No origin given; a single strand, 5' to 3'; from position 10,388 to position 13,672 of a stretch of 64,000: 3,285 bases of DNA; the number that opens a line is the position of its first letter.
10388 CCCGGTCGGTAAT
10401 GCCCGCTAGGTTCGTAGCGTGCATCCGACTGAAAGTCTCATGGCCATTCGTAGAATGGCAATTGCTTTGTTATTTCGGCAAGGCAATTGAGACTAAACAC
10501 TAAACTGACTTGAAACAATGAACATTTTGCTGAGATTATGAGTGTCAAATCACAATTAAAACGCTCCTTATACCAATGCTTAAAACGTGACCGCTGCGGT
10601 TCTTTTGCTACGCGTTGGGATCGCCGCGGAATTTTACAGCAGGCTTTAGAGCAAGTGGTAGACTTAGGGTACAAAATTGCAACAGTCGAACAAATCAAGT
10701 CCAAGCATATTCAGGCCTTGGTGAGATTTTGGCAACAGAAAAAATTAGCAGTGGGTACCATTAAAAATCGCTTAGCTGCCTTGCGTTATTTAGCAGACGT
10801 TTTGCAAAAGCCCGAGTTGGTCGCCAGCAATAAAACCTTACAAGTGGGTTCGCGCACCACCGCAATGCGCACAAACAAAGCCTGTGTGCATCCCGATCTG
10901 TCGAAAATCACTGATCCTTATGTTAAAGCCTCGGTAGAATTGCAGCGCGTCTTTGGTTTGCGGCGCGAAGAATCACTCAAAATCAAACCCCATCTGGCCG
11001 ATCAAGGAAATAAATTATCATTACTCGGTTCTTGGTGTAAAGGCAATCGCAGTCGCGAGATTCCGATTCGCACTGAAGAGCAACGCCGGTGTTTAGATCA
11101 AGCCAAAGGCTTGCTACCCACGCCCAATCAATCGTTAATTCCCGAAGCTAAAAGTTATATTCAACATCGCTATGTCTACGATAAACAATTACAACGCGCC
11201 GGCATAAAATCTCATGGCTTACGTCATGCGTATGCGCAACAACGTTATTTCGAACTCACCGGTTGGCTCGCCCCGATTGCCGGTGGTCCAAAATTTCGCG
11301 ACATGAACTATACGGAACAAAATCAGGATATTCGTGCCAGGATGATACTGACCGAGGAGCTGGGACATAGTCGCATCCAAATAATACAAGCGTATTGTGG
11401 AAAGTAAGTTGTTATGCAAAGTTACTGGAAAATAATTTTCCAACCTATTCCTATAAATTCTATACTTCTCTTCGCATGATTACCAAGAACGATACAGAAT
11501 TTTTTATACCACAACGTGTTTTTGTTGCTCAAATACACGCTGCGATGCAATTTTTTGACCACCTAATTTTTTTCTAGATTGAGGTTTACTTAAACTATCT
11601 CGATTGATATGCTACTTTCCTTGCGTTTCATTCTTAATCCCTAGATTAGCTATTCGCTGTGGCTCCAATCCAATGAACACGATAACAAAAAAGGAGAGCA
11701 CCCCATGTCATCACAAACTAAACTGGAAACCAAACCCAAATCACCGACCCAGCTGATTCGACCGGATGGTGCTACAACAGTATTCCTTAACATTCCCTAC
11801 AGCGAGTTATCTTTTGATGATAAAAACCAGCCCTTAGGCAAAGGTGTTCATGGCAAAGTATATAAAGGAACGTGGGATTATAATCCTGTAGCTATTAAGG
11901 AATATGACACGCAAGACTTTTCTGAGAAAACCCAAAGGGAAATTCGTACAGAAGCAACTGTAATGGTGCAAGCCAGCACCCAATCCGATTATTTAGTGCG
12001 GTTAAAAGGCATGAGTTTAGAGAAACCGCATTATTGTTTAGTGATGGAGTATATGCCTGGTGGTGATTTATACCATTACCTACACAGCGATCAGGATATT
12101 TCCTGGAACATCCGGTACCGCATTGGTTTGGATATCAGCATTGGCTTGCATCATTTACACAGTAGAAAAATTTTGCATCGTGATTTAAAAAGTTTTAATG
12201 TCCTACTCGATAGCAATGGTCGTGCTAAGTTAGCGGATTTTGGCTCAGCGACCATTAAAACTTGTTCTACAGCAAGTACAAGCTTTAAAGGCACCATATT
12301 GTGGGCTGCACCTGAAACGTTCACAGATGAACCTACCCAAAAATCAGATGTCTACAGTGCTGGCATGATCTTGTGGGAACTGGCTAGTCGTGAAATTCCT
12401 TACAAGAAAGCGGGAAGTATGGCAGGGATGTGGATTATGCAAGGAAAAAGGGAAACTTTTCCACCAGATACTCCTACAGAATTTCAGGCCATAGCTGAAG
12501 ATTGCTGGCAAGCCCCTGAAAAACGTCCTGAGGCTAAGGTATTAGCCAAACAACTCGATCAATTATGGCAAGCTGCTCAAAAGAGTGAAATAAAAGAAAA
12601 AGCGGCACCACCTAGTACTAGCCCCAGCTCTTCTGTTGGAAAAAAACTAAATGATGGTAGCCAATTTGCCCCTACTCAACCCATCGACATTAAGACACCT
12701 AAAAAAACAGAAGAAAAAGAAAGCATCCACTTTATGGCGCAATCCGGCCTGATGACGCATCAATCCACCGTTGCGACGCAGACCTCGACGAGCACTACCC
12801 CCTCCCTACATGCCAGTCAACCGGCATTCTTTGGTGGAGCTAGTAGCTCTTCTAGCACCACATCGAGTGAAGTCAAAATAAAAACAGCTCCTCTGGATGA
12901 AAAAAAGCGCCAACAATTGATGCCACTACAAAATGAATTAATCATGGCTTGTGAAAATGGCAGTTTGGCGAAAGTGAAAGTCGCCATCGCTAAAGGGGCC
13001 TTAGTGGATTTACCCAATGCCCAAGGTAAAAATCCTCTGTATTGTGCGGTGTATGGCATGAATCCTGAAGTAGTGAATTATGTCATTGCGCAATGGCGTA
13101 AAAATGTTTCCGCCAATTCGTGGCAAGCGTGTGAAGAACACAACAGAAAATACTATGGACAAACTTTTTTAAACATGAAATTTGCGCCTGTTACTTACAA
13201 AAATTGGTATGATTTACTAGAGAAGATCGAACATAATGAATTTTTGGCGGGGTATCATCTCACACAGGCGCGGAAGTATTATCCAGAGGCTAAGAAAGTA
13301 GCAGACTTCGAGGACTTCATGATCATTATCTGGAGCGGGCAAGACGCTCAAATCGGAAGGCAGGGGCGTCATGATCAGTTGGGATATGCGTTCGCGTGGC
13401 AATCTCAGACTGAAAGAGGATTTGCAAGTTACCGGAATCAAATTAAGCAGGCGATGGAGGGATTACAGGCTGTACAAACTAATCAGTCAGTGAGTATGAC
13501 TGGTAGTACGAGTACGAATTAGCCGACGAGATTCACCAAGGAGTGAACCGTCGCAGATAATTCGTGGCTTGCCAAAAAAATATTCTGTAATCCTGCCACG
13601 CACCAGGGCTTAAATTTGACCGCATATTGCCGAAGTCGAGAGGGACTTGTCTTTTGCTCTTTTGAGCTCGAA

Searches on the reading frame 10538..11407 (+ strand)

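Call 16: search_protein_families(library=pfam, proteins=[window:10538-11407:+], max_evalue=0.00001)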
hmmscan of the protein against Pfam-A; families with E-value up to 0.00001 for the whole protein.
window:10538-11407:+ (289 aa): 2 families
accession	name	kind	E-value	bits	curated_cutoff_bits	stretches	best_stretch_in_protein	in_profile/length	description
PF12834.13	Phage_int_SAM_2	-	1e-14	55.2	22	1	6-85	3-81/91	Phage integrase, N-terminal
PF12835.12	Integrase_1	-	2e-08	34.8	23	1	123-235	27-149/149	Integrase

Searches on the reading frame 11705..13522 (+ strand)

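Call 16: search_protein_families(library=pfam, proteins=[window:11705-13522:+], max_evalue=0.00001)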
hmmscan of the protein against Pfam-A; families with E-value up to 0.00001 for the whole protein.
window:11705-13522:+ (605 aa): 2 families
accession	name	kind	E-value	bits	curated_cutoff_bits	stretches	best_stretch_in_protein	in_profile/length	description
PF07714.23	PK_Tyr_Ser-Thr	-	5.3e-48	164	23.1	1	41-284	4-258/258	Protein tyrosine and serine/threonine kinase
PF00069.31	Pkinase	-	9.7e-47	160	31.7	1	41-280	4-257/263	Protein kinase domain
